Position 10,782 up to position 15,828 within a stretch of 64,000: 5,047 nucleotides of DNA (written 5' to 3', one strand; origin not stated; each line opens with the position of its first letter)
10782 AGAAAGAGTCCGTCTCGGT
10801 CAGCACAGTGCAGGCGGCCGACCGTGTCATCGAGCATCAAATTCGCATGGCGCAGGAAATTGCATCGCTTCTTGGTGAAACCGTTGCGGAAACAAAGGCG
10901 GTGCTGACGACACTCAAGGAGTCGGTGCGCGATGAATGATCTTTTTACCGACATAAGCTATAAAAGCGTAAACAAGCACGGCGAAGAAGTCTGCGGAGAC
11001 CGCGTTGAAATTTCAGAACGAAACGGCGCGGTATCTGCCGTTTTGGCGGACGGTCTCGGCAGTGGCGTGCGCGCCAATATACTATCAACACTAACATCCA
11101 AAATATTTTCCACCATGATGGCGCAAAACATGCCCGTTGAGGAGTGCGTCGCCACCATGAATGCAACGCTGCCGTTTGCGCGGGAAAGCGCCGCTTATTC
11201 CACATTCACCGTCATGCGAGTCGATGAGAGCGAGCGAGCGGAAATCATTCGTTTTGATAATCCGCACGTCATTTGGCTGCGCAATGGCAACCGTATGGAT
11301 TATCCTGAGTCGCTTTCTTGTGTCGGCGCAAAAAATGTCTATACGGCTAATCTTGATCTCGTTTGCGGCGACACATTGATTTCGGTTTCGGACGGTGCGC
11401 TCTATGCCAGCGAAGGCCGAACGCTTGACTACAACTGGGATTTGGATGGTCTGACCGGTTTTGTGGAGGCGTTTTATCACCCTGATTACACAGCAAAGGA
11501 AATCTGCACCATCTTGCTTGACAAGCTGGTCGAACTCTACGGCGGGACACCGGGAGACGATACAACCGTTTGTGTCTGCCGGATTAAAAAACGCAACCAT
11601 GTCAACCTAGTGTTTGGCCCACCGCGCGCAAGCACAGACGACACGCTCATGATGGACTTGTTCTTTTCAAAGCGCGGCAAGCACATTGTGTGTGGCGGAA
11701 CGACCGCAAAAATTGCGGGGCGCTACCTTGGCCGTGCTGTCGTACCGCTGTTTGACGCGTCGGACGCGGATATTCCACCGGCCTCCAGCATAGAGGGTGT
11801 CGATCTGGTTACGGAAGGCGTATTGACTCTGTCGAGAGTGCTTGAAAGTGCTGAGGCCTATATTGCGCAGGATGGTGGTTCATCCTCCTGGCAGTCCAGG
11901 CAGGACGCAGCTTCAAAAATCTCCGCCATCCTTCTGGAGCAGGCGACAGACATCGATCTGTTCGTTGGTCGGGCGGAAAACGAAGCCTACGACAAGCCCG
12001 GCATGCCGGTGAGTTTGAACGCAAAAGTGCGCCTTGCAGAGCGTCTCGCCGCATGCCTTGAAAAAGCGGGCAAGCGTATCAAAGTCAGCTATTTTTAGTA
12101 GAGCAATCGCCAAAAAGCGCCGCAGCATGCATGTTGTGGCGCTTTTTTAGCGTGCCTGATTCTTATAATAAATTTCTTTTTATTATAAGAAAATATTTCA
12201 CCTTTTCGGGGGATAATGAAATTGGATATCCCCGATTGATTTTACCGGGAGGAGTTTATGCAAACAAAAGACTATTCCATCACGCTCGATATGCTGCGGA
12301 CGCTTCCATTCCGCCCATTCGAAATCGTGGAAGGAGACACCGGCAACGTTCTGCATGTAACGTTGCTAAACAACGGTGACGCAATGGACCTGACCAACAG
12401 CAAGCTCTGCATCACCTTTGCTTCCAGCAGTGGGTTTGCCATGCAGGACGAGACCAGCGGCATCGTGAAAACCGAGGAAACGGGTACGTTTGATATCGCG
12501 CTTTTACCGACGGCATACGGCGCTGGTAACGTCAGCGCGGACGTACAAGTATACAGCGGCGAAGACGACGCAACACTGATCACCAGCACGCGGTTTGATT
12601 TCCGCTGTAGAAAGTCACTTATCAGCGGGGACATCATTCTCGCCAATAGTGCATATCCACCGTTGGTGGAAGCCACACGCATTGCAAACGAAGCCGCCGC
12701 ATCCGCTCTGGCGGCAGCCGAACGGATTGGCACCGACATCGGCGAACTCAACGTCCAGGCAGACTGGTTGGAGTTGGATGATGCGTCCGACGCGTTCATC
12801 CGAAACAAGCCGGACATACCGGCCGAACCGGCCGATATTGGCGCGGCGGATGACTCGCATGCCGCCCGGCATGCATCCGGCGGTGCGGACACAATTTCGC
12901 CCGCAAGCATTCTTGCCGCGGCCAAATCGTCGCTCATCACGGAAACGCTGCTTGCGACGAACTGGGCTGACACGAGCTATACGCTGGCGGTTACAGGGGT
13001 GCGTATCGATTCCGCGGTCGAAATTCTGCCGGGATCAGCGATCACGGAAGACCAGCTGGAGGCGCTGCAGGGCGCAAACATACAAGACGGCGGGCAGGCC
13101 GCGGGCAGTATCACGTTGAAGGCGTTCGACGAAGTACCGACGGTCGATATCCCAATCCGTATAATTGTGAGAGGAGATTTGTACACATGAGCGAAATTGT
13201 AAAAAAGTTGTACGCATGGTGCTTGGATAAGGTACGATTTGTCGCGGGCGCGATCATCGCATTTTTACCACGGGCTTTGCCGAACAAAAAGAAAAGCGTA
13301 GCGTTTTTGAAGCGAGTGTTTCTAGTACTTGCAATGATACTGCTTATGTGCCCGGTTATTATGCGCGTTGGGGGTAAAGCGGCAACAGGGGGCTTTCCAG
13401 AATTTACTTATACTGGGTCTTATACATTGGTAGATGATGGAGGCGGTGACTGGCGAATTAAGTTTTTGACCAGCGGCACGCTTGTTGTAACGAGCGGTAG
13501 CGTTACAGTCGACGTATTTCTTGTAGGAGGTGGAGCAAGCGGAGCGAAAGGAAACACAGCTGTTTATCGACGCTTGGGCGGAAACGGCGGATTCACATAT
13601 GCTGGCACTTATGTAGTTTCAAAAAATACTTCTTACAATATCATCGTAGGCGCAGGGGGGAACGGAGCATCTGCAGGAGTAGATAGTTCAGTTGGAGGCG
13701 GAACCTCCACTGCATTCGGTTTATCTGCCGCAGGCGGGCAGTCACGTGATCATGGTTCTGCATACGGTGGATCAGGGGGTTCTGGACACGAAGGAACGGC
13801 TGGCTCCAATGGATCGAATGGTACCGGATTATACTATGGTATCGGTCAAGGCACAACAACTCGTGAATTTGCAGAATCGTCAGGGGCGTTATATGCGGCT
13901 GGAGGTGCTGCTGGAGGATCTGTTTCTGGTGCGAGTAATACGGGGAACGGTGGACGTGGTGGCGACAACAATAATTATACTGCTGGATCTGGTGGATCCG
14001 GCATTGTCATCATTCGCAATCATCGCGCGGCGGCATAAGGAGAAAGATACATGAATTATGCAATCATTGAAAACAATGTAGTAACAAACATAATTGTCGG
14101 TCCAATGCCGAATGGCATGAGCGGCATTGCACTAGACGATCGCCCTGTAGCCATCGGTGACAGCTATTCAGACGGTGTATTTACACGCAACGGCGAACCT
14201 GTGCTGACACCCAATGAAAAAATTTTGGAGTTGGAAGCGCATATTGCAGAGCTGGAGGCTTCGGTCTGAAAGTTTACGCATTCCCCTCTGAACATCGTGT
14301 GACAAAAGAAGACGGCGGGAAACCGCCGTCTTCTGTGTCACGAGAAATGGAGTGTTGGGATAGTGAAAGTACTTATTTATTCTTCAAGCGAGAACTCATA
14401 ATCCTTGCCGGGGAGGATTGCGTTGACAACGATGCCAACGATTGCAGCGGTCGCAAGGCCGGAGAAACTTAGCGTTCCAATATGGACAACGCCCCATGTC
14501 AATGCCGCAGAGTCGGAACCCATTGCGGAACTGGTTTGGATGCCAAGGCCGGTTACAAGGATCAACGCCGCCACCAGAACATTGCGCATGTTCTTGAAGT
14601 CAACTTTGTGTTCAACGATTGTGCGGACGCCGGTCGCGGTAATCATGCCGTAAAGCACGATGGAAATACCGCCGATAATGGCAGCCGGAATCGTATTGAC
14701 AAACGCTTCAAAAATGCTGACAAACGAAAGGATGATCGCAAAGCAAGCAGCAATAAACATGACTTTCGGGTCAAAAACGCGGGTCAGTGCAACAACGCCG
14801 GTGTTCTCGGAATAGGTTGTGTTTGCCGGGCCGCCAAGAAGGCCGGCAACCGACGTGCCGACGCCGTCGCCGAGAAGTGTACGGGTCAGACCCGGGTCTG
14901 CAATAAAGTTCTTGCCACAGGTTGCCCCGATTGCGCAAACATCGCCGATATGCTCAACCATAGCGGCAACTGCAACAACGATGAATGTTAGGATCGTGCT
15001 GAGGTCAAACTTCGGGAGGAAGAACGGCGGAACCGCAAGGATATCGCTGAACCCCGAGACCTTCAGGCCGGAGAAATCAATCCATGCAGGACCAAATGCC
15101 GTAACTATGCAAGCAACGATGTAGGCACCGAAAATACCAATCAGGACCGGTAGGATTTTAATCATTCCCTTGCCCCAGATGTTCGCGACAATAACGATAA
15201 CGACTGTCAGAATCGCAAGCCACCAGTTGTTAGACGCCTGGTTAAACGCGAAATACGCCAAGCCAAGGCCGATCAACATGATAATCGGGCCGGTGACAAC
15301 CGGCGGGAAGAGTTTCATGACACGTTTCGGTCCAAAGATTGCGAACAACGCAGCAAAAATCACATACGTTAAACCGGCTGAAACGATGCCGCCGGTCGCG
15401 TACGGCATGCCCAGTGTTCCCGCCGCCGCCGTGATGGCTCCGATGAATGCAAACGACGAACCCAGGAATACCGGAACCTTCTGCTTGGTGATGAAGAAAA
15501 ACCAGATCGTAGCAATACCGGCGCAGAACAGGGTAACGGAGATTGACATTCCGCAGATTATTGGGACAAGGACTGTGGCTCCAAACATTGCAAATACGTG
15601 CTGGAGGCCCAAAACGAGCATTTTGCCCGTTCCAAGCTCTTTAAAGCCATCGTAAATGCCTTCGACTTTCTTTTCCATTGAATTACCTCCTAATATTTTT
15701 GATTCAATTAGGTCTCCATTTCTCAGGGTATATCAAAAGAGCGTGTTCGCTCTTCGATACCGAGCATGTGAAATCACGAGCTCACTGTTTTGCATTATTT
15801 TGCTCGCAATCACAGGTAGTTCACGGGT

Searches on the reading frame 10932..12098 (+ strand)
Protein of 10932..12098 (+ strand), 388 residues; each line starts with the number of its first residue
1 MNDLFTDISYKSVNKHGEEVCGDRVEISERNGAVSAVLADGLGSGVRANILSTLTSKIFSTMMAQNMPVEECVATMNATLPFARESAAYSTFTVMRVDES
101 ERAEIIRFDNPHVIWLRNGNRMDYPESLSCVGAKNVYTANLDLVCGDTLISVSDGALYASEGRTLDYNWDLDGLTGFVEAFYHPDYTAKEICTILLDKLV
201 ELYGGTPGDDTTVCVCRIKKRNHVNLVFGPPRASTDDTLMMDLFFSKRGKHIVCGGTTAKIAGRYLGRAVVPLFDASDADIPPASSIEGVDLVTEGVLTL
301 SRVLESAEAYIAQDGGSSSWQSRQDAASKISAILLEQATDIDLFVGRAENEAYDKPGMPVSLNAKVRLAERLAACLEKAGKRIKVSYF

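Call 7: search_protein_families(library=pfam, proteins=[window:10932-12098:+], max_evalue=0.001)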
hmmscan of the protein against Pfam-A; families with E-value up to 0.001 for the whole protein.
window:10932-12098:+ (388 aa): 1 family
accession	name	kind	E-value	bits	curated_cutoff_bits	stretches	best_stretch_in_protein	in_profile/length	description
PF07228.17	SpoIIE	-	1.7e-19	71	25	1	32-218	3-191/192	Stage II sporulation protein E (SpoIIE)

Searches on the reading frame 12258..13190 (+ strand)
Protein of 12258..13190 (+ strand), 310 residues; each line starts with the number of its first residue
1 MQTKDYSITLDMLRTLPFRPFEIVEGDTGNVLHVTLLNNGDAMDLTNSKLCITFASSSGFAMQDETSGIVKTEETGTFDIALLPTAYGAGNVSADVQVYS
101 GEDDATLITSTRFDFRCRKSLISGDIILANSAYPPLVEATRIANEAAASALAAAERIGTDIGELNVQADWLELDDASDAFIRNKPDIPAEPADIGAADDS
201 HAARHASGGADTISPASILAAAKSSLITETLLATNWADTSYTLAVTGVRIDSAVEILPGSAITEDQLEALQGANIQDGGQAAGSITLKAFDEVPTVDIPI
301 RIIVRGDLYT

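Call 7: search_protein_families(library=pfam, proteins=[window:12258-13190:+], max_evalue=0.001)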
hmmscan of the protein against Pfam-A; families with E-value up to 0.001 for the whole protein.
window:12258-13190:+ (310 aa): 1 family
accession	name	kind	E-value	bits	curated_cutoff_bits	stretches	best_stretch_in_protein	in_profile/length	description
PF10651.15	BppU_N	-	3.2e-07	30.6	23.1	1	5-134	2-130/142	BppU N-terminal domain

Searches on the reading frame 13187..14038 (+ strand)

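Call 7: search_protein_families(library=pfam, proteins=[window:13187-14038:+], max_evalue=0.001)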
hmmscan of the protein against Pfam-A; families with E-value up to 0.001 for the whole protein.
window:13187-14038:+ (283 aa): 1 family
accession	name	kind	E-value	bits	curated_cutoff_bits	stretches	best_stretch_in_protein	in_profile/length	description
PF21722.4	Gly_rich_2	-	3.1e-12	47.4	24.3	1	97-277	4-224/226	Glycine-rich domain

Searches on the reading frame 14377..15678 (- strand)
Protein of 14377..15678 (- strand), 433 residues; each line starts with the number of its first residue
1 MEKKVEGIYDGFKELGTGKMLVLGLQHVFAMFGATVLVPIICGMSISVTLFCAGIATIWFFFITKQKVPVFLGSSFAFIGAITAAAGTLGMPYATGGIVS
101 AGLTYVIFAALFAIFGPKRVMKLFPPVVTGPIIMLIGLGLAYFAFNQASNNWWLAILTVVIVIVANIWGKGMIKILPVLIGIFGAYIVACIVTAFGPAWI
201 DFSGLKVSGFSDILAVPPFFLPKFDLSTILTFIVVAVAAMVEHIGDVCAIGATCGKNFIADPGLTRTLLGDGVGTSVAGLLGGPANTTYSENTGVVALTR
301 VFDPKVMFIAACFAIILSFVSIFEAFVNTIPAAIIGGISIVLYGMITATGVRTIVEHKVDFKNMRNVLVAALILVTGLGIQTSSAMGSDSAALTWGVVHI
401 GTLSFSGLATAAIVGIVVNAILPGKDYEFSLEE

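Call 7: search_protein_families(library=pfam, proteins=[window:14377-15678:-], max_evalue=0.001)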
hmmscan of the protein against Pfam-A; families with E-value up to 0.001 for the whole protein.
window:14377-15678:- (433 aa): 1 family
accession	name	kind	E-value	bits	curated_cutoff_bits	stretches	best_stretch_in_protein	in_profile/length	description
PF00860.26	Xan_ur_permease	-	5.4e-85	285.9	27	1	19-383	2-386/389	Permease family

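Call 17: search_protein_families(library=ncbifam, proteins=[window:14377-15678:-], max_evalue=0.00001)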
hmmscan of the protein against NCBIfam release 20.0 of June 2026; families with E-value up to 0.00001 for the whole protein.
window:14377-15678:- (433 aa): 4 families
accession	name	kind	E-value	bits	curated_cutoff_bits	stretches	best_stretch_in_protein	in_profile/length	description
TIGR00801.1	ncs2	superfamily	2.9e-94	316.4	291.8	1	19-421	6-415/415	NCS2 family nucleobase:cation symporter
NF007995.0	PRK10720.1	equivalog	2.2e-81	273.9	477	1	18-422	15-406/429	uracil permease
TIGR03616.1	RutG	equivalog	1.9e-74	250.9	758.65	1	14-422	26-425/429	pyrimidine utilization transport protein G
TIGR03173.1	pbuX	subfamily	1.5e-62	211.7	414.15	1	23-423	1-407/407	xanthine permease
